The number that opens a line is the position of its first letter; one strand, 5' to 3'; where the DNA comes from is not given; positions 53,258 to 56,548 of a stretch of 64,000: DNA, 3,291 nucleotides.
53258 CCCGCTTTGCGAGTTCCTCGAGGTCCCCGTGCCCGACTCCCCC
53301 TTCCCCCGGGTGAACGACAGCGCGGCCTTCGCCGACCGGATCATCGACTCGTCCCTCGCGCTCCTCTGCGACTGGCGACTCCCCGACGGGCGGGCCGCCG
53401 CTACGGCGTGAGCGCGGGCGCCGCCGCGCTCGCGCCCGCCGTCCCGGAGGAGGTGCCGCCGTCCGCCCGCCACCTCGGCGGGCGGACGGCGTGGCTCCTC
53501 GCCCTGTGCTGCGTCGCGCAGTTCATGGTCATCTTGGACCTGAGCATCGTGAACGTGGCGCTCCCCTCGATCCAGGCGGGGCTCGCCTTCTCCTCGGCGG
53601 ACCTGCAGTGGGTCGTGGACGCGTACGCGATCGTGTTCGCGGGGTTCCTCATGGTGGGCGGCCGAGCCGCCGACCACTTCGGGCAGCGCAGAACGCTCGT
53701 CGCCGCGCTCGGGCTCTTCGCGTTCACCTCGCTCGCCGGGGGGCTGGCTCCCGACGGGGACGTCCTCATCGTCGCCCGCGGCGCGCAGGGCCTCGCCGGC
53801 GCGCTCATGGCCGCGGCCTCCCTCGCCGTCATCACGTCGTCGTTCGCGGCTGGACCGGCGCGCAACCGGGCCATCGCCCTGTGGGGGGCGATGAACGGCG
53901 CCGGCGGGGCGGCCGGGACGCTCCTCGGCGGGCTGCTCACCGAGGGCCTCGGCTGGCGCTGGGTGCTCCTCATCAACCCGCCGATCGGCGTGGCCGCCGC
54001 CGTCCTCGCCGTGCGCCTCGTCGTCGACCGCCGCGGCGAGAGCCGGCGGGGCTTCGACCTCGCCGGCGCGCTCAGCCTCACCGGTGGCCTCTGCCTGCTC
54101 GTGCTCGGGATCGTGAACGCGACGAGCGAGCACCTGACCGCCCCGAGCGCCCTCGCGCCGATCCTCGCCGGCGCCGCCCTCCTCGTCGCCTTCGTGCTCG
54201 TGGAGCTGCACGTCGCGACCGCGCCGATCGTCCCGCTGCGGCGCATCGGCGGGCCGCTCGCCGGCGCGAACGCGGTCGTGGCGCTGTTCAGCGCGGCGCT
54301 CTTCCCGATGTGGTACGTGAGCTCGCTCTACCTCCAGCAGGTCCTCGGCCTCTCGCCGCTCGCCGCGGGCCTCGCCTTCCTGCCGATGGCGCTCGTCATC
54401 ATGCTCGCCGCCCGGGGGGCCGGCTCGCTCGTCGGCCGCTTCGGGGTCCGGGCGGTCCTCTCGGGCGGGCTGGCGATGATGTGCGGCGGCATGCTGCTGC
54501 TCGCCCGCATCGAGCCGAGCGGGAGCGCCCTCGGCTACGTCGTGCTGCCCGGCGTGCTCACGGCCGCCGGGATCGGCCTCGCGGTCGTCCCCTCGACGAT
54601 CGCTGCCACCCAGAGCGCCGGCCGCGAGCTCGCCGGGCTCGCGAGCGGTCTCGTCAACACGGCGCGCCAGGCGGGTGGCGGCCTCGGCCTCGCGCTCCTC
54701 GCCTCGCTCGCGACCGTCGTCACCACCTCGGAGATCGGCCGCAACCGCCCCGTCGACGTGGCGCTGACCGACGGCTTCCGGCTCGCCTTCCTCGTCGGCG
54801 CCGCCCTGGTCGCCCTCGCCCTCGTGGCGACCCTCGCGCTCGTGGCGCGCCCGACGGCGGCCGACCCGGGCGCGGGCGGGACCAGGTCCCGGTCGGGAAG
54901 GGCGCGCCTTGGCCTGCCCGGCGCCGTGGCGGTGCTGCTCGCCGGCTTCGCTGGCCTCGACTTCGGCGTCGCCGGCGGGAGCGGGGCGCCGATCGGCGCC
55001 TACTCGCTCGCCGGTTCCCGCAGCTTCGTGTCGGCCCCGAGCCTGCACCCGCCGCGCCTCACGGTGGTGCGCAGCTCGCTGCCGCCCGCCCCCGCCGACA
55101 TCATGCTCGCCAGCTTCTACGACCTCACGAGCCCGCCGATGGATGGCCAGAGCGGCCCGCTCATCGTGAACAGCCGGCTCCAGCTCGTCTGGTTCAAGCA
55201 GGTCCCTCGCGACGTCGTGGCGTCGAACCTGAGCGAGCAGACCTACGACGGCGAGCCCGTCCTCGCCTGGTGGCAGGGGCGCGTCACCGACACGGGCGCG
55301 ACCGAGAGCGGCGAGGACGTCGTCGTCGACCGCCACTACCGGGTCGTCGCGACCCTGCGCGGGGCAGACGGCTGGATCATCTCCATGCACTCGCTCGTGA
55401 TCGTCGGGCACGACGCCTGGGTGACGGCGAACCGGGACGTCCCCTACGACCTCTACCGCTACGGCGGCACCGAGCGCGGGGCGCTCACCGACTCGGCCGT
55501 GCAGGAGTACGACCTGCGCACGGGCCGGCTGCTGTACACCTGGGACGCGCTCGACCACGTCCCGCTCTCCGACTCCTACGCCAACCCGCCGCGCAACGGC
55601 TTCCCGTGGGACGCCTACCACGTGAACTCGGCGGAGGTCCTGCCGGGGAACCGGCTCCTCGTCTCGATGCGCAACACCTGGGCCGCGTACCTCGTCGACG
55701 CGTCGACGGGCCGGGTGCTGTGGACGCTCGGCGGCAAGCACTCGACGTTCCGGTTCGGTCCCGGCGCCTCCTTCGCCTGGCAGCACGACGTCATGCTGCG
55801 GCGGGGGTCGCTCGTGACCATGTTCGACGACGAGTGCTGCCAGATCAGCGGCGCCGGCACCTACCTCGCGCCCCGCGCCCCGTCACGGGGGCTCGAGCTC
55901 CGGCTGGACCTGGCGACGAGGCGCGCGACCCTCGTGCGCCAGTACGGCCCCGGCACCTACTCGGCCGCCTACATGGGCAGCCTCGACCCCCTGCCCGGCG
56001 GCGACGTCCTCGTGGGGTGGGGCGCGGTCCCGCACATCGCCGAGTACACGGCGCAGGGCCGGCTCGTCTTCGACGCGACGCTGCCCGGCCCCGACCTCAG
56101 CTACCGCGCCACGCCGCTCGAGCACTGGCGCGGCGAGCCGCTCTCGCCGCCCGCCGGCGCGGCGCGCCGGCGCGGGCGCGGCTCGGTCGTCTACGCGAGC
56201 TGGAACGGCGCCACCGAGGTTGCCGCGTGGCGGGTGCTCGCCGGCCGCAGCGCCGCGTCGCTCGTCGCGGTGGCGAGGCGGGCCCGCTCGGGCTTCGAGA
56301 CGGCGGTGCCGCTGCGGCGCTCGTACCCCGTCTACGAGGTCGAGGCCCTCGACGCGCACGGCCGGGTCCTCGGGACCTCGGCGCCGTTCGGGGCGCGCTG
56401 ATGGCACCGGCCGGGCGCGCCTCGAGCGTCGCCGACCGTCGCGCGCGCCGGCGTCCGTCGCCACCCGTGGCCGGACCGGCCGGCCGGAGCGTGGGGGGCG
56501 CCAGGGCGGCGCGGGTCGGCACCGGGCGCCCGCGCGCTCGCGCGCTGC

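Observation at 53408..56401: MFS transporter covalently fused to an ASST-like domain through a topology-inverting 15th TM helix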

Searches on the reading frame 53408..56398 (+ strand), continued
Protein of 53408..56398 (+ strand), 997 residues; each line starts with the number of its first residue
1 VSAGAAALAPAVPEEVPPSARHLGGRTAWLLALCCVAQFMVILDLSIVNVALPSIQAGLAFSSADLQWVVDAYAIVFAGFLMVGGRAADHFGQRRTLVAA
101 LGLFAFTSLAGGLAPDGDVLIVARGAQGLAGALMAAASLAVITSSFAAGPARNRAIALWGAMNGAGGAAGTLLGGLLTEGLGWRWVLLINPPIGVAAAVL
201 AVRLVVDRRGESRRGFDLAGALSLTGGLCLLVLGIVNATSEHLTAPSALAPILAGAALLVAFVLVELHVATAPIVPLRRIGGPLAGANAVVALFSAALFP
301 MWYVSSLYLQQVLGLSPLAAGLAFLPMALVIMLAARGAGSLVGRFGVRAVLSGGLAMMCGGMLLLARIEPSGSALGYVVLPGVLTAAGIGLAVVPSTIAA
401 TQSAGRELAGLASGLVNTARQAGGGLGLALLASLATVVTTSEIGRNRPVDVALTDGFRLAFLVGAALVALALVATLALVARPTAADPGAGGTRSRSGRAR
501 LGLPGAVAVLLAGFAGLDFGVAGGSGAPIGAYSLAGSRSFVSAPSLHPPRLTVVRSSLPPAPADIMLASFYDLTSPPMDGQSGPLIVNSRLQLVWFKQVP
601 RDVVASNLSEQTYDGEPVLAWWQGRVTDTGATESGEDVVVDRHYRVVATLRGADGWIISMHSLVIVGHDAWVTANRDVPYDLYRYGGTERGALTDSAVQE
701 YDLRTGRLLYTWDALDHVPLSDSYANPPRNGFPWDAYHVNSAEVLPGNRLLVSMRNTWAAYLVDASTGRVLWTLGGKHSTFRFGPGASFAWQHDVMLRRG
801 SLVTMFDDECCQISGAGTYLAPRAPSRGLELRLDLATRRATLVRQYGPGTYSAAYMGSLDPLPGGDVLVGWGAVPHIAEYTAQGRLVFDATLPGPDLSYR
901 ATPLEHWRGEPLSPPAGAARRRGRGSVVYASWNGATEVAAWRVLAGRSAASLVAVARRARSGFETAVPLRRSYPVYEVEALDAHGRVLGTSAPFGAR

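Call 70: search_solved_structures(query=L003:4225-5274:-, max_evalue=1e-10)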
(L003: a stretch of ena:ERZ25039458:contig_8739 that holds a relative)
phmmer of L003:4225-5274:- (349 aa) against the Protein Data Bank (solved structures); distinct sequences matched with E-value up to 1e-10: 103 (the best 60 are shown).
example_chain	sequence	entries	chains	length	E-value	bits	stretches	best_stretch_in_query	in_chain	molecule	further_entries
4b0n_A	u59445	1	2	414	3.5e-33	118.5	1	86-342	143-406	POLYKETIDE SYNTHASE III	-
4jao_D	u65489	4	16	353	7.2e-31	110.9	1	40-349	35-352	Alpha-pyrone synthesis polyketide synthase-like Pks11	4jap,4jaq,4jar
4jat_A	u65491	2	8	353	1.6e-29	106.5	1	40-349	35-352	Alpha-pyrone synthesis polyketide synthase-like Pks11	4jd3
1ee0_A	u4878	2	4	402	2.3e-27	99.4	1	83-347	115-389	2-PYRONE SYNTHASE | PYRONE SYNTHASE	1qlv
1tee_A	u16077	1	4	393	4.9e-27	98.3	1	85-346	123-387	pks18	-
1ted_A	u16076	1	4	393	6.9e-27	97.8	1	85-346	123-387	pks18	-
8ysp_A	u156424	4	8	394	2e-26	96.3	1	183-349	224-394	CylI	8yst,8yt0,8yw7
1z1e_A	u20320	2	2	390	1.3e-24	90.3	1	95-347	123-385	stilbene synthase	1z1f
7cb3_A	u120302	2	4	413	2.1e-24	89.7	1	84-346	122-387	Chalcone/stilbene synthase | Chalcone synthase-like protein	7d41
5wx5_A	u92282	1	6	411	2.2e-24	89.6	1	101-346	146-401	Alkylquinolone synthase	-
8b32_A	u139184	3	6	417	8.9e-24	87.6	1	95-347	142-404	Chalcone synthase 2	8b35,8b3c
2d3m_A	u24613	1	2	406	9.5e-24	87.5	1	83-347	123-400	pentaketide chromone synthase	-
5wx4_A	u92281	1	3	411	9.6e-24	87.5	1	101-346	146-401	alkylquinolone synthase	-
1i89_A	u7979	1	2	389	1e-23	87.4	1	84-344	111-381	CHALCONE SYNTHASE 2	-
6j1m_A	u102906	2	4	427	1.1e-23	87.3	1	44-347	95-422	A. acutangulus PKS2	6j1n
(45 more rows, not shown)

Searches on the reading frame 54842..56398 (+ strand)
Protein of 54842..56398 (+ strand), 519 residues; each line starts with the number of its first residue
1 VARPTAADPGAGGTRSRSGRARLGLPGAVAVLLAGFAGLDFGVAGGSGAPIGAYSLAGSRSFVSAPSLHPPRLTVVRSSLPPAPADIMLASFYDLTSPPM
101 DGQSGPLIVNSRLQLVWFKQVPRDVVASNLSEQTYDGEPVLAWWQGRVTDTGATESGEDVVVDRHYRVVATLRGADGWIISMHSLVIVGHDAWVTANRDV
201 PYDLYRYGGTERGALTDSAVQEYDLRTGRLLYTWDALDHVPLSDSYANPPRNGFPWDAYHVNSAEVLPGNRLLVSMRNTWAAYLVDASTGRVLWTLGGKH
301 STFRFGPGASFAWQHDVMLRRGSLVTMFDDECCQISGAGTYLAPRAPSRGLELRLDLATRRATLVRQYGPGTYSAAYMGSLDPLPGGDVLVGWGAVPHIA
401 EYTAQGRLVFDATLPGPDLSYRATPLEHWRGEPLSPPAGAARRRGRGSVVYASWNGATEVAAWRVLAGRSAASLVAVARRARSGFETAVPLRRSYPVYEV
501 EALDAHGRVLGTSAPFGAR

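Call 10: search_solved_structures(query=window:54842-56398:+, max_evalue=1, show_alignments=2)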
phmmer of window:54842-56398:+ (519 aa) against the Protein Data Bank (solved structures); distinct sequences matched with E-value up to 1: 14.
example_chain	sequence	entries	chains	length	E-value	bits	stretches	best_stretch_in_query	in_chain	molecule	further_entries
9kf4_A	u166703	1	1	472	8.2e-80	272.1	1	61-514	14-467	Sulfotransferase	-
9kf6_A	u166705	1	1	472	1.6e-79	271.2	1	61-514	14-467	Sulfotransferase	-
3vy2_A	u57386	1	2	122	0.14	13.9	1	255-315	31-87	FMN-binding protein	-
3a6q_A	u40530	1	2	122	0.33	12.7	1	258-315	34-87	FMN-binding protein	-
3a6r_A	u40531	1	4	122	0.33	12.7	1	259-315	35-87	FMN-binding protein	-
1wli_A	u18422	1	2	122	0.33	12.7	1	259-315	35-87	FMN-binding protein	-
3amf_A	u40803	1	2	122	0.33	12.7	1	259-315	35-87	FMN-binding protein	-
1axj_A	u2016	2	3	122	0.33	12.7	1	259-315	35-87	FMN-BINDING PROTEIN | PROTEIN (FMN-BINDING PROTEIN)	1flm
1wlk_A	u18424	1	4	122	0.33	12.7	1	259-315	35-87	FMN-binding protein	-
3a20_A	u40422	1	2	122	0.33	12.7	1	259-315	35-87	FMN-binding protein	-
3awh_A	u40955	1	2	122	0.33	12.7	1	259-315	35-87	FMN-binding protein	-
2e83_A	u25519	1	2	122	0.38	12.5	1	264-315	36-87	FMN-binding protein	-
3vy5_A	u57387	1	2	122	0.39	12.5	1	264-315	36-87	FMN-binding protein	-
3vya_A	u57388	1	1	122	0.4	12.4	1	264-315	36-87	FMN-binding protein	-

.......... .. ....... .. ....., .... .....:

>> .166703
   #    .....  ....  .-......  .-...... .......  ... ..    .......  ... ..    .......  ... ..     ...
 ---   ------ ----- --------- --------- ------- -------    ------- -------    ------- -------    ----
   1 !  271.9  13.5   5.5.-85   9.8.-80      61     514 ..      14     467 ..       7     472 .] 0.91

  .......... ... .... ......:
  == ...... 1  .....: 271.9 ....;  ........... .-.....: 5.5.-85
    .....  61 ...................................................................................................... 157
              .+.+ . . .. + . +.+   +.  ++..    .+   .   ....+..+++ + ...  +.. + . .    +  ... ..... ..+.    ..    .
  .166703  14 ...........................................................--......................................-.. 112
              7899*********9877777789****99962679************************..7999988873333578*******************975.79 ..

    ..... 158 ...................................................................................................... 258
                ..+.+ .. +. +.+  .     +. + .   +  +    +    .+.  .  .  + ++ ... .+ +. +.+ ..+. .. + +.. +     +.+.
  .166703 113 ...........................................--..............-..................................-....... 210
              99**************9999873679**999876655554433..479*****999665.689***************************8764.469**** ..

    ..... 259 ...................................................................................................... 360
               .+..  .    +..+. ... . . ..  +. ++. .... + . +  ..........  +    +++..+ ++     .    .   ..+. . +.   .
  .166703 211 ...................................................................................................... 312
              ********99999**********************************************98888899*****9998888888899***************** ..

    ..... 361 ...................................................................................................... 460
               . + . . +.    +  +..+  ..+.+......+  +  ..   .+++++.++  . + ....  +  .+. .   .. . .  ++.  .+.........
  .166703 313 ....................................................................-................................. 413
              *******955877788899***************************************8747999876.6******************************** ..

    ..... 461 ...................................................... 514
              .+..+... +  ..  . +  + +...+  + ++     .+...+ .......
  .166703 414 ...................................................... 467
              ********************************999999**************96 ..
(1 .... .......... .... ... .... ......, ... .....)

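Call 48: search_solved_structures(query=A2, max_evalue=10, show_alignments=4)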
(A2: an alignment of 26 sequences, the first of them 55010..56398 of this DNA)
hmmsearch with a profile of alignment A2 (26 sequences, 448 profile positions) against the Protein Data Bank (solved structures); distinct sequences matched with E-value up to 10: 7.
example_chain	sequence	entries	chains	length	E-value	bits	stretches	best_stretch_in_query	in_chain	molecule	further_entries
9kf4_A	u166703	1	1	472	5.7e-147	493.1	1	4-447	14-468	Sulfotransferase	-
9kf6_A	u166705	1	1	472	1e-146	492.3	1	4-447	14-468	Sulfotransferase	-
3elq_A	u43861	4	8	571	4e-05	25.6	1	251-330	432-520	Arylsulfate sulfotransferase | Arylsulfate sulfotransferase AssT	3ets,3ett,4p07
4p04_A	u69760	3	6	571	0.00088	21.2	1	252-330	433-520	Arylsulfate sulfotransferase AssT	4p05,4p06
6l8a_A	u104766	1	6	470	0.002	20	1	156-184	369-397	Tetrathionate hydrolase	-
7cqy_A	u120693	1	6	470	0.0021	20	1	156-184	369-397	Tetrathionate hydrolase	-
3no2_A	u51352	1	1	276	1.1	11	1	312-361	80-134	uncharacterized protein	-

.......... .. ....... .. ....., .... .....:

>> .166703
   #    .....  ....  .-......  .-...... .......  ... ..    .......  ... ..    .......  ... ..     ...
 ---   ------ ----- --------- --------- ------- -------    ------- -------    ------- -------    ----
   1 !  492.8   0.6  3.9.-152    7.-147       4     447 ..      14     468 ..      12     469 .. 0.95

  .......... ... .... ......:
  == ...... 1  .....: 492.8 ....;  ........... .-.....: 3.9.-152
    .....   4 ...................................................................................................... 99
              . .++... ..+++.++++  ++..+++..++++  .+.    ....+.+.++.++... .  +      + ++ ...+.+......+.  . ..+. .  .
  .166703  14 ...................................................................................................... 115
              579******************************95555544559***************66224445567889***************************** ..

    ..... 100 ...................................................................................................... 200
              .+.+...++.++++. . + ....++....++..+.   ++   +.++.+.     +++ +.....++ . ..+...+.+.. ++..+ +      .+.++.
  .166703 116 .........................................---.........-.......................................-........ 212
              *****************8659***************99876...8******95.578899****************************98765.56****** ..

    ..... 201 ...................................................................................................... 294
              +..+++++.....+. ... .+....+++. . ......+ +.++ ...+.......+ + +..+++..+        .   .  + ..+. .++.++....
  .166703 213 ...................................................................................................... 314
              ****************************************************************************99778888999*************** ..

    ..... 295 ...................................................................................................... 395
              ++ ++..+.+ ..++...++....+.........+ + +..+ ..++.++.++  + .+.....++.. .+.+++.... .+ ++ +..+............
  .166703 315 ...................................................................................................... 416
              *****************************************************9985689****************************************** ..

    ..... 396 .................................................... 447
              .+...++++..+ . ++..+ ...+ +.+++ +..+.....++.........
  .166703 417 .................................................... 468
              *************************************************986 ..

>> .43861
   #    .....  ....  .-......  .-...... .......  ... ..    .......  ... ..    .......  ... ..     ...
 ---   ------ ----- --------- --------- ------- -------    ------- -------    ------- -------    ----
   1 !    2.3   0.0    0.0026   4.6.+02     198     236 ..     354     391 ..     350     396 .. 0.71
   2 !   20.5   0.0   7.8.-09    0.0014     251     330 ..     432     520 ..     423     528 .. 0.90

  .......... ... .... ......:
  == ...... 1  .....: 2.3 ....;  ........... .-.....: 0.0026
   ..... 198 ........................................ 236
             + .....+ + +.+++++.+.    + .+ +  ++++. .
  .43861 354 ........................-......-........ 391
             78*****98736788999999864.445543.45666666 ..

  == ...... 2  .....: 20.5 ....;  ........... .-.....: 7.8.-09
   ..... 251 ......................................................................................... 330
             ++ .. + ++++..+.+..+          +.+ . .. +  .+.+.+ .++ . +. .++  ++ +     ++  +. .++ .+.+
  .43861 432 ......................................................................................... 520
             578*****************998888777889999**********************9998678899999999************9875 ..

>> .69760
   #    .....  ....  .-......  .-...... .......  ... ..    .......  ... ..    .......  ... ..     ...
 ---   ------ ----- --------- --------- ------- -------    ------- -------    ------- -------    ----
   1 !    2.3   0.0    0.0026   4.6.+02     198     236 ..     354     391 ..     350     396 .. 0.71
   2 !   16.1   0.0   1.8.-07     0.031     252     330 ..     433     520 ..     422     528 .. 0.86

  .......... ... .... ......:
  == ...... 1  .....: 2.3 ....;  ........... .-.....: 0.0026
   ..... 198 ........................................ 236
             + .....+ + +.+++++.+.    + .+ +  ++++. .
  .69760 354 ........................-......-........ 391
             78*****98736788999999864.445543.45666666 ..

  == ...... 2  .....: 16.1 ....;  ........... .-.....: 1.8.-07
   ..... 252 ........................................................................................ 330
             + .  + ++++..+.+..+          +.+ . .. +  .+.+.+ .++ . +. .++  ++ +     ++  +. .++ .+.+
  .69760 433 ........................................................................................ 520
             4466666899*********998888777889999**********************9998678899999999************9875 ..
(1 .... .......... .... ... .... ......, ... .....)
